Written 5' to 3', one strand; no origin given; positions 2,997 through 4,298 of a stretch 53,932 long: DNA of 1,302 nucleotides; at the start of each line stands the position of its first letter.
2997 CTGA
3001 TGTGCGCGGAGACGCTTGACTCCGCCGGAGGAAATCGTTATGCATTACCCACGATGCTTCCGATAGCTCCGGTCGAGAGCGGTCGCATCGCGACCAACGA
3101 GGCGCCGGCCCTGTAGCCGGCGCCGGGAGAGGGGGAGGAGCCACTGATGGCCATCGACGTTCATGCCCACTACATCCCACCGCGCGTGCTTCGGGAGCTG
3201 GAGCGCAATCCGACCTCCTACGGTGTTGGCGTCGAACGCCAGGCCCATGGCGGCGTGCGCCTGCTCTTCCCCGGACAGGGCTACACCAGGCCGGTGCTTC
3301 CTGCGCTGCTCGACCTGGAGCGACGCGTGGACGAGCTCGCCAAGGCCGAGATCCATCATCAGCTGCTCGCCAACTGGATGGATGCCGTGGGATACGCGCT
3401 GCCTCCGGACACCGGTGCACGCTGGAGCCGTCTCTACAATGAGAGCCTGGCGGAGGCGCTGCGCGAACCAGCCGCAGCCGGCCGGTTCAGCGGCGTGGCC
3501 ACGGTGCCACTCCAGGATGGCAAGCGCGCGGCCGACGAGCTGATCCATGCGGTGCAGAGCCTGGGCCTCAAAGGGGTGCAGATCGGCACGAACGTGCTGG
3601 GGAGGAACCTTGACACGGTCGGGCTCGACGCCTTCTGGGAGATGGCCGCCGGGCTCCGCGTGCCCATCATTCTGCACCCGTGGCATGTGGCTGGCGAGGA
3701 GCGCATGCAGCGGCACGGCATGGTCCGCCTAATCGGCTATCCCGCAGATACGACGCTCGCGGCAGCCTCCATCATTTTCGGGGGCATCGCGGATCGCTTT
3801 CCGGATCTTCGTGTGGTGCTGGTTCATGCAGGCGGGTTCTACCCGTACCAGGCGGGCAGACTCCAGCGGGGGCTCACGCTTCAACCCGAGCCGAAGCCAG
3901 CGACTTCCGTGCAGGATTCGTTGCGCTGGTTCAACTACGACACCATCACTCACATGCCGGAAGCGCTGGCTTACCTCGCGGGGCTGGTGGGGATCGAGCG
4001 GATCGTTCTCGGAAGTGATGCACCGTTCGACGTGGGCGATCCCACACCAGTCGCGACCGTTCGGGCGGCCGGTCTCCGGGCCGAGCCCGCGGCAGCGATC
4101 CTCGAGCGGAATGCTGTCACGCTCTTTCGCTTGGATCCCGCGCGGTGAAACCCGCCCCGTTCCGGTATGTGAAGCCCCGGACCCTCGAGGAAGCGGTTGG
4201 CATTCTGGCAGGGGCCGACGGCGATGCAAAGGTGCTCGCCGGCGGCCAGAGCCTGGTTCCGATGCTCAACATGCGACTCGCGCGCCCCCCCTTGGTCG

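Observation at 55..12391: Variant hmf-like pathway for a heteroaromatic (di)carboxylate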

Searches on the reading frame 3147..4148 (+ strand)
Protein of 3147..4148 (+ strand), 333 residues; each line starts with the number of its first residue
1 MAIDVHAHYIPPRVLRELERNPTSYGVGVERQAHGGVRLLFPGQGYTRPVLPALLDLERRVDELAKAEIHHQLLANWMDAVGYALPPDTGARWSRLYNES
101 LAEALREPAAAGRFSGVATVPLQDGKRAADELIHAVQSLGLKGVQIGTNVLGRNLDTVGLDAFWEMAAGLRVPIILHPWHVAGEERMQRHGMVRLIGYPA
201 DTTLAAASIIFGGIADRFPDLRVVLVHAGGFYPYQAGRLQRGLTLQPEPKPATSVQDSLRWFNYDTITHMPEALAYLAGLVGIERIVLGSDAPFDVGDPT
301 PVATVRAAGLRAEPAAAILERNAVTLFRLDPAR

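Call 3: search_protein_families(library=pfam, proteins=[window:3147-4148:+])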
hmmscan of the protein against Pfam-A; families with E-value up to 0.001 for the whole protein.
window:3147-4148:+ (333 aa): 1 family
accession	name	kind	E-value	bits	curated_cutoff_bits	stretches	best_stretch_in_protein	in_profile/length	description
PF04909.20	Amidohydro_2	-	3.2e-29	103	26.4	1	94-329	63-289/289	Amidohydrolase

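Call 4: search_protein_families(library=ncbifam, proteins=[window:3147-4148:+])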
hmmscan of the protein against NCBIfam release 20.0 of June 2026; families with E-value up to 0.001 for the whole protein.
window:3147-4148:+ (333 aa): 0 families

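Call 8: search_solved_structures(query=window:3147-4148:+, max_evalue=0.001)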
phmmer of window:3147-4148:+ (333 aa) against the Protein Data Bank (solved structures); distinct sequences matched with E-value up to 0.001: 41.
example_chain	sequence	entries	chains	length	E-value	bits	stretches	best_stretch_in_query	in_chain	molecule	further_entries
4ofc_A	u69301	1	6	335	1.9e-41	145.4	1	1-305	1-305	2-amino-3-carboxymuconate-6-semialdehyde decarboxylase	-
4igm_A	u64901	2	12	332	1.9e-41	145.4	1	1-305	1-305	2-amino-3-carboxymuconate-6-semialdehyde decarboxylase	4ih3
2wm1_A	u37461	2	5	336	1.9e-41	145.4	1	1-305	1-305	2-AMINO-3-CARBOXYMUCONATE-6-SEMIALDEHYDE DECARBOXYLASE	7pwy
4ign_A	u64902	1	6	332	5.4e-41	143.8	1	1-305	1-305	2-amino-3-carboxymuconate-6-semialdehyde decarboxylase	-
8yt2_A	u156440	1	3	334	1.6e-36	129.2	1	3-329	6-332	2-amino-3-carboxymuconate 6-semialdehyde decarboxylase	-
6mgt_A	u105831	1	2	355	2.1e-36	128.8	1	3-329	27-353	2-amino-3-carboxymuconate 6-semialdehyde decarboxylase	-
2hbv_A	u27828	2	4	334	3e-36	128.2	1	3-329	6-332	2-amino-3-carboxymuconate 6-semialdehyde decarboxylase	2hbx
6mgs_A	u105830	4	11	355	3.8e-36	127.9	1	3-329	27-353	2-amino-3-carboxymuconate 6-semialdehyde decarboxylase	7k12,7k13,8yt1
4ifr_A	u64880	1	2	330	2e-35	125.6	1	3-328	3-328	2-amino-3-carboxymuconate 6-semialdehyde decarboxylase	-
4ifk_A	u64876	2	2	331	2e-35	125.6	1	3-328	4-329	2-amino-3-carboxymuconate 6-semialdehyde decarboxylase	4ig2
4era_A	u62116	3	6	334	2e-35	125.5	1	3-329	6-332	2-amino-3-carboxymuconate 6-semialdehyde decarboxylase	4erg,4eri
4ifk_B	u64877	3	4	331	2.3e-35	125.3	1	3-328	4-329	2-amino-3-carboxymuconate 6-semialdehyde decarboxylase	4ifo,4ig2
4epk_A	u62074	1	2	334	6.8e-35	123.8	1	3-329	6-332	2-amino-3-carboxymuconate 6-semialdehyde decarboxylase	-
4hk5_A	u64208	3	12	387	3.3e-15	59.1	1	111-327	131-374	Uracil-5-carboxylate decarboxylase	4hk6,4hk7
4lak_A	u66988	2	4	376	8.6e-15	57.7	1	111-325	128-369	Uracil-5-carboxylate decarboxylase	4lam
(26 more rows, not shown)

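Call 48: find_related_loci(query=window:3147-4148:+, collection=metagenome_contigs, flank=10000)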
Query window:3147-4148:+ (333 aa) in metagenome_contigs; peptide patterns used: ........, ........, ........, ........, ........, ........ (x = any residue, [..] = any of these).
259 stretches matched a pattern; 68 encode a relative of the query (tblastn E <= 1e-3); 68 distinct loci.
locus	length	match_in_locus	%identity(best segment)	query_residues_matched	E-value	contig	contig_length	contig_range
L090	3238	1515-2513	74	1-333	5e-172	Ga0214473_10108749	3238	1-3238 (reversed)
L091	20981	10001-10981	69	1-329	2e-137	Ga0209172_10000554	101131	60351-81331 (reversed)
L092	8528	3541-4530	46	1-327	7e-93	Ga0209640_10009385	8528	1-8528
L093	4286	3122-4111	47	1-327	2e-93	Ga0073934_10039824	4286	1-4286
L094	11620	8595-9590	46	1-329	2e-92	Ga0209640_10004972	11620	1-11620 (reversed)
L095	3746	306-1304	44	1-330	8e-87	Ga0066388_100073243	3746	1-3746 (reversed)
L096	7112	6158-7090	38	1-310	4e-67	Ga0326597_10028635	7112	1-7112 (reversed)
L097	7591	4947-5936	36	1-329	4e-65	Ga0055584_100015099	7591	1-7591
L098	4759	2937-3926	39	1-329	2e-64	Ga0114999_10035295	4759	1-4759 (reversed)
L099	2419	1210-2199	38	1-327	5e-65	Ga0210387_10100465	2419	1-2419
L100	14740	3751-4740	38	1-327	6e-64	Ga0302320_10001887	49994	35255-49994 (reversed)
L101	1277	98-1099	41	1-330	1e-67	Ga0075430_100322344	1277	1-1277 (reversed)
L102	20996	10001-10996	40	1-329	4e-63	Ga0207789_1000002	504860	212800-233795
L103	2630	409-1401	40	1-329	7e-64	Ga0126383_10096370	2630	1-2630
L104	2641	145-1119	41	1-322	3e-63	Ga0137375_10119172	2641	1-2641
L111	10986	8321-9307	40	1-327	5e-61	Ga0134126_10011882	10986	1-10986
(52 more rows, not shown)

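Call 50: search_solved_structures(query=window:3147-4148:+, max_evalue=1e-30, show_alignments=5)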
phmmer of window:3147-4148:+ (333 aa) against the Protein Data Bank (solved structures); distinct sequences matched with E-value up to 1e-30: 13.
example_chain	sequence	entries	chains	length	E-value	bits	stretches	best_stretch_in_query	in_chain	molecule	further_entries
4ofc_A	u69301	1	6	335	1.9e-41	145.4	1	1-305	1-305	2-amino-3-carboxymuconate-6-semialdehyde decarboxylase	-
4igm_A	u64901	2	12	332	1.9e-41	145.4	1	1-305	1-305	2-amino-3-carboxymuconate-6-semialdehyde decarboxylase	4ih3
2wm1_A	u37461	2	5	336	1.9e-41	145.4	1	1-305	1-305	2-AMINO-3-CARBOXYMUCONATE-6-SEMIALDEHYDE DECARBOXYLASE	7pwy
4ign_A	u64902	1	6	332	5.4e-41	143.8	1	1-305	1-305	2-amino-3-carboxymuconate-6-semialdehyde decarboxylase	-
8yt2_A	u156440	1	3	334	1.6e-36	129.2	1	3-329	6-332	2-amino-3-carboxymuconate 6-semialdehyde decarboxylase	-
6mgt_A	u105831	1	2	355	2.1e-36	128.8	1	3-329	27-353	2-amino-3-carboxymuconate 6-semialdehyde decarboxylase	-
2hbv_A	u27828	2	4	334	3e-36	128.2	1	3-329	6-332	2-amino-3-carboxymuconate 6-semialdehyde decarboxylase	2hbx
6mgs_A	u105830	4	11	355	3.8e-36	127.9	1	3-329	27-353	2-amino-3-carboxymuconate 6-semialdehyde decarboxylase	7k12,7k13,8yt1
4ifr_A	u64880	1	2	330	2e-35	125.6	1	3-328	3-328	2-amino-3-carboxymuconate 6-semialdehyde decarboxylase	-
4ifk_A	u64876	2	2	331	2e-35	125.6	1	3-328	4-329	2-amino-3-carboxymuconate 6-semialdehyde decarboxylase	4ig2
4era_A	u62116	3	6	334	2e-35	125.5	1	3-329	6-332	2-amino-3-carboxymuconate 6-semialdehyde decarboxylase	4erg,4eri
4ifk_B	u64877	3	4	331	2.3e-35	125.3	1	3-328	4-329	2-amino-3-carboxymuconate 6-semialdehyde decarboxylase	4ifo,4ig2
4epk_A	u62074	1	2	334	6.8e-35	123.8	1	3-329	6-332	2-amino-3-carboxymuconate 6-semialdehyde decarboxylase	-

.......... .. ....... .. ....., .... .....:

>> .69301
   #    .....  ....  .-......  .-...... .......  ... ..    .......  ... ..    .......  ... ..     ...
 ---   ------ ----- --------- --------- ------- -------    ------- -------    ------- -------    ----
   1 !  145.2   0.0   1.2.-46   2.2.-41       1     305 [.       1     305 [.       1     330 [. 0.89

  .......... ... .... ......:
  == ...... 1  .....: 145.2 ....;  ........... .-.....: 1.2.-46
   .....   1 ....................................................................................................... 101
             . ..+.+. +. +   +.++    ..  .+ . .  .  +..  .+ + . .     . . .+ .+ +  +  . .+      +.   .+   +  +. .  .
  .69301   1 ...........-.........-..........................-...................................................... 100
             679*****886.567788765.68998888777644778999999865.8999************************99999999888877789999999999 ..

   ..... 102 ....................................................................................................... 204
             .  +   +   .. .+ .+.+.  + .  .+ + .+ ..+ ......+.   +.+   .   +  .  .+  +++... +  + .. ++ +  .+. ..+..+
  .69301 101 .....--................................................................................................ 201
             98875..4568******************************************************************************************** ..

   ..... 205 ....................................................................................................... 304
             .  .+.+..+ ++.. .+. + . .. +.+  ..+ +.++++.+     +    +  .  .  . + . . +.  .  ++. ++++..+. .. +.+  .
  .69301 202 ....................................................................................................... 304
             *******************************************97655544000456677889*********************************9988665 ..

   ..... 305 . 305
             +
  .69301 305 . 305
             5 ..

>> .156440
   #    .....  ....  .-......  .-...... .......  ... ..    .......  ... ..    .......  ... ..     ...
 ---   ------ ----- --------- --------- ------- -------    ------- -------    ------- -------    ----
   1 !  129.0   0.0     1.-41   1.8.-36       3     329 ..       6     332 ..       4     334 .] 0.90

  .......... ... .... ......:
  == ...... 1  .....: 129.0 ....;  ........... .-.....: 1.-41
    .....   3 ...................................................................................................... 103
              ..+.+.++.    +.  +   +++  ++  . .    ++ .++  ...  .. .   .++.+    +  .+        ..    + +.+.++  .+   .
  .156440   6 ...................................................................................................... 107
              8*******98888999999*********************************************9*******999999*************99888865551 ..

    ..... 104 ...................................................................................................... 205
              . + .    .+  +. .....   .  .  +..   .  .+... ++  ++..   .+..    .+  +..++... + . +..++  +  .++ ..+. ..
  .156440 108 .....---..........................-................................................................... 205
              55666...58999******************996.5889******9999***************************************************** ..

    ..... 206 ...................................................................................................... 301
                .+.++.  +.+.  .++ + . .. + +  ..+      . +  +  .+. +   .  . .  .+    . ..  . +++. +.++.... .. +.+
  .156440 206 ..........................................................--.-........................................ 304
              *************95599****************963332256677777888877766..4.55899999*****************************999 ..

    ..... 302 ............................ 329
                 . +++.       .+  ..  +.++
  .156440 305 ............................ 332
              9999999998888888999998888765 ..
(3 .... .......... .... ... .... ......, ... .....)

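Call 67: search_dna_similar(query=window:3147-4148:+, collection=plasmids, mode=protein, max_rows=25, max_evalue=1e-20)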
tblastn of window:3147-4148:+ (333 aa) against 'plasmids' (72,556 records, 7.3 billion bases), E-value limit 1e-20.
Records with a match: 113; places in all: 119; records where one place covers at least 80% of the query: 109.
Best place of each record, by identity: <60% 113.
By first word of the organism name: Pseudosulfitobacter 38; Rhizobium 13; Mycetohabitans 9; Rhodococcus 8; Streptomyces 7; Novosphingobium 4; Paraburkholderia 3; Variovorax 3; Cupriavidus 3; Agrobacterium 2; and 19 more.
By predicted mobility (MOB-suite, as given by PLSDB): non-mobilizable 49; conjugative 47; mobilizable 17.
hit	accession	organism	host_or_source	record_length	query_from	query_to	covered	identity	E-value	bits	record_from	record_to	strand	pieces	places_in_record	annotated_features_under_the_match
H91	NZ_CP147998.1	Neorhizobium sp. EC2-8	-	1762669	1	327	98%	35.5%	3e-55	201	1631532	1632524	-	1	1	record has no annotation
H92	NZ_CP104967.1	Phyllobacterium sp. A18/5-2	Vicia costata,cell culture,root nodule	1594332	1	326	98%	35.5%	1e-50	187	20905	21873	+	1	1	none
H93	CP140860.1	Rhizobium ruizarguesonis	Trifolium pratense,whole organism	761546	1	326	98%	34.6%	2e-50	187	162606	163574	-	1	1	amidohydrolase family protein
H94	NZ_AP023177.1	Paraburkholderia largidicola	Physopelta gutta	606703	2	329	98%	32.8%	1e-36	147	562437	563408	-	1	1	amidohydrolase family protein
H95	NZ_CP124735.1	Agrobacterium larrymoorei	-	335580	2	332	99%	32.4%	4e-32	134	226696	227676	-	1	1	amidohydrolase family protein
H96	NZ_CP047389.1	Agrobacterium sp. CGMCC 11546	whole organism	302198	1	326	98%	32.7%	4e-47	177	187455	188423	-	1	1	amidohydrolase family protein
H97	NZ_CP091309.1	Burkholderia pyrrocinia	-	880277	2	327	98%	32.7%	4e-35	142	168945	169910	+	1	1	amidohydrolase family protein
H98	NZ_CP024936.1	Paraburkholderia graminis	soil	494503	2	329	98%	32.4%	3e-37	149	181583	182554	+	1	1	amidohydrolase family protein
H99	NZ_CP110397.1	Paraburkholderia sp. D15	lichen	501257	2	329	98%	32.0%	4e-31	130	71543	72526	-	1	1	amidohydrolase family protein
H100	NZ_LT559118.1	Nonomuraea gerenzanensis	-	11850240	1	332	100%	31.4%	2e-35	143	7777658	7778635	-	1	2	none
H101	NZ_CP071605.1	Rhizobium binae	lentil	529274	3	329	98%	31.6%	1e-27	120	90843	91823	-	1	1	amidohydrolase family protein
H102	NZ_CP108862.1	Streptomyces cyaneofuscatus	-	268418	3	331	99%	31.4%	4e-26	116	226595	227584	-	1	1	amidohydrolase family protein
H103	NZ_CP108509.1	Streptomyces sp. NBC_01237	-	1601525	3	332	99%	30.8%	8e-33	135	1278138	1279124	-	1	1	none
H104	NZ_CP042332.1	Bosea sp. F3-2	soybean,soil sample,rhizosphere soil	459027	1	306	92%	33.1%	3e-44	169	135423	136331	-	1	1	amidohydrolase family protein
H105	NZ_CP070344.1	Variovorax sp. PDNC026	cell culture,Plastic debris in ...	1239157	3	333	99%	30.6%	1e-38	152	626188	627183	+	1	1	none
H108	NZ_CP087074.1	Pseudosulfitobacter pseudonitzschiae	Mediolabrus comicus,The surface ...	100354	2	306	92%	33.0%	2e-30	129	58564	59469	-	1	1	amidohydrolase family protein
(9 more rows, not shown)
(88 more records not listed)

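Call 68: get_annotated_region(hit=H93, flank=9000)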
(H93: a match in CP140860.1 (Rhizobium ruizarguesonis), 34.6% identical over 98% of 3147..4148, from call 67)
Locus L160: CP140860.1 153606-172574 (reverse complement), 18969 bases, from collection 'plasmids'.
description: Rhizobium ruizarguesonis strain TP23 plasmid pRlX4, complete sequence
organism: Rhizobium ruizarguesonis (NCBI taxid 2081791)
taxonomy: Bacteria; Pseudomonadota; Alphaproteobacteria; Hyphomicrobiales; Rhizobiaceae; Rhizobium; Rhizobium ruizarguesonis
host: -; source: Trifolium pratense,whole organism; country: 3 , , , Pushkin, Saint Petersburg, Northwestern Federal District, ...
typing (MOB-suite, as given by PLSDB): mobilizable; relaxase MOBP,MOBQ
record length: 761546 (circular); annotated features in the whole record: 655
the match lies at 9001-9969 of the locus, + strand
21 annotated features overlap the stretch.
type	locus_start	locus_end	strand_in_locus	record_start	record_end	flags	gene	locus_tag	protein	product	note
CDS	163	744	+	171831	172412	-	-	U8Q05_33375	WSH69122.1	TetR/AcrR family transcriptional regulator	-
CDS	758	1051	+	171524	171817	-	-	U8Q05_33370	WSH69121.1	hypothetical protein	-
CDS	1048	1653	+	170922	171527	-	-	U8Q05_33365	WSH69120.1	DNA-3-methyladenine glycosylase I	-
CDS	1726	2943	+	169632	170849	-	-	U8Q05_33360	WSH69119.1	IS701 family transposase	-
CDS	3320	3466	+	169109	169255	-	-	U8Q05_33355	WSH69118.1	DUF1127 domain-containing protein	-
CDS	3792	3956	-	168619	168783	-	-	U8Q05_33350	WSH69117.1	hypothetical protein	-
CDS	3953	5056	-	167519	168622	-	-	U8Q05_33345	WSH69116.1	nucleotidyl transferase AbiEii/AbiGii toxin family protein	-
CDS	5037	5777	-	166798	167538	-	-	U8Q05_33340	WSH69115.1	DUF6088 family protein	-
CDS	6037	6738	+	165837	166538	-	-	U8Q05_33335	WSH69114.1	IS6 family transposase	-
CDS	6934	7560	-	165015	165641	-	-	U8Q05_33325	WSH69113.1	TetR/AcrR family transcriptional regulator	-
CDS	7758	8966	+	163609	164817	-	-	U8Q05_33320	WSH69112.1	ABC transporter substrate-binding protein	-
CDS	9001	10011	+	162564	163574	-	-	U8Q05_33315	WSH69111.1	amidohydrolase family protein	-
CDS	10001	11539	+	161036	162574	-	-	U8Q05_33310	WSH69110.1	aldehyde dehydrogenase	-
CDS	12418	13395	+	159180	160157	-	-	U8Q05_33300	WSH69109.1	branched-chain amino acid ABC transporter permease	-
CDS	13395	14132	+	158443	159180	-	-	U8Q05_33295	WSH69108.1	ABC transporter ATP-binding protein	-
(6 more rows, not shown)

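Call 69: get_annotated_region(hit=H108, flank=9000)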
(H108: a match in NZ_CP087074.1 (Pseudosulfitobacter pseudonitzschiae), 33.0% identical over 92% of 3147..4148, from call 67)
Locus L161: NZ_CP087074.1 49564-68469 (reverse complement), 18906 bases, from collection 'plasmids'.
description: Pseudosulfitobacter pseudonitzschiae strain MC36-14 plasmid P1, complete sequence
organism: Pseudosulfitobacter pseudonitzschiae (NCBI taxid 1402135)
taxonomy: Bacteria; Pseudomonadota; Alphaproteobacteria; Rhodobacterales; Roseobacteraceae; Pseudosulfitobacter; Pseudosulfitobacter pseudonitzschiae
host: -; source: Mediolabrus comicus,The surface seawater at the Pearl River Estuary; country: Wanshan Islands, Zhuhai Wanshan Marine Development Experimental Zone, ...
typing (MOB-suite, as given by PLSDB): conjugative; replicon rep_cluster_579; relaxase MOBP,MOBP; mating-pair formation MPF_T
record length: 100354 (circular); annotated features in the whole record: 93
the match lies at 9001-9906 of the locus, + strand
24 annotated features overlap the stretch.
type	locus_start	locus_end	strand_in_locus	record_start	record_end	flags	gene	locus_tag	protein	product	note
CDS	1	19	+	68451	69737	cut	-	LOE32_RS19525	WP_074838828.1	aromatic ring-hydroxylating dioxygenase subunit alpha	-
CDS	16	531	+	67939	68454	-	-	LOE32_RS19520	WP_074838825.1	aromatic-ring-hydroxylating dioxygenase subunit beta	GO:0009056 - catabolic process [Evidence IEA]; GO:0008152 - metabolic process [Evidence IEA]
CDS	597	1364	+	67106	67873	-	-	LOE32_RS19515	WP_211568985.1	SDR family oxidoreductase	-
CDS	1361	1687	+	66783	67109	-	-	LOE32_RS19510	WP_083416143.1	non-heme iron oxygenase ferredoxin subunit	-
CDS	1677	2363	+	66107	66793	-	-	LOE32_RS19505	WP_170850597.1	TetR/AcrR family transcriptional regulator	GO:0006355 - regulation of DNA-templated transcription [Evidence IEA]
CDS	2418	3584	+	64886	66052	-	-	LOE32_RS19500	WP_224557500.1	ABC transporter substrate-binding protein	-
CDS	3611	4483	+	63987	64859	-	-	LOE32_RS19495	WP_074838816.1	branched-chain amino acid ABC transporter permease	GO:0015803 - branched-chain amino acid transport [Evidence IEA]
CDS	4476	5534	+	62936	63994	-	-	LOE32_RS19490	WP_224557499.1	branched-chain amino acid ABC transporter permease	GO:0015803 - branched-chain amino acid transport [Evidence IEA]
CDS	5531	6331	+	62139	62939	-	-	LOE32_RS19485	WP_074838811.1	ABC transporter ATP-binding protein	-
CDS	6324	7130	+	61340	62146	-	-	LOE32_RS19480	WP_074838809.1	ABC transporter ATP-binding protein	-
CDS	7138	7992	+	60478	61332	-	-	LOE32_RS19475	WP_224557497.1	VOC family protein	-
CDS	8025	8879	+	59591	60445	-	-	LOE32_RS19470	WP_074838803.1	VOC family protein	-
CDS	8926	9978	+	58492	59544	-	-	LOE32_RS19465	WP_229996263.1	amidohydrolase family protein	-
CDS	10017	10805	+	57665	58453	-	-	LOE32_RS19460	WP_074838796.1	fumarylacetoacetate hydrolase family protein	-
CDS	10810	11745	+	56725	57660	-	-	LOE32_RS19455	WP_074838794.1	acetaldehyde dehydrogenase (acetylating)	-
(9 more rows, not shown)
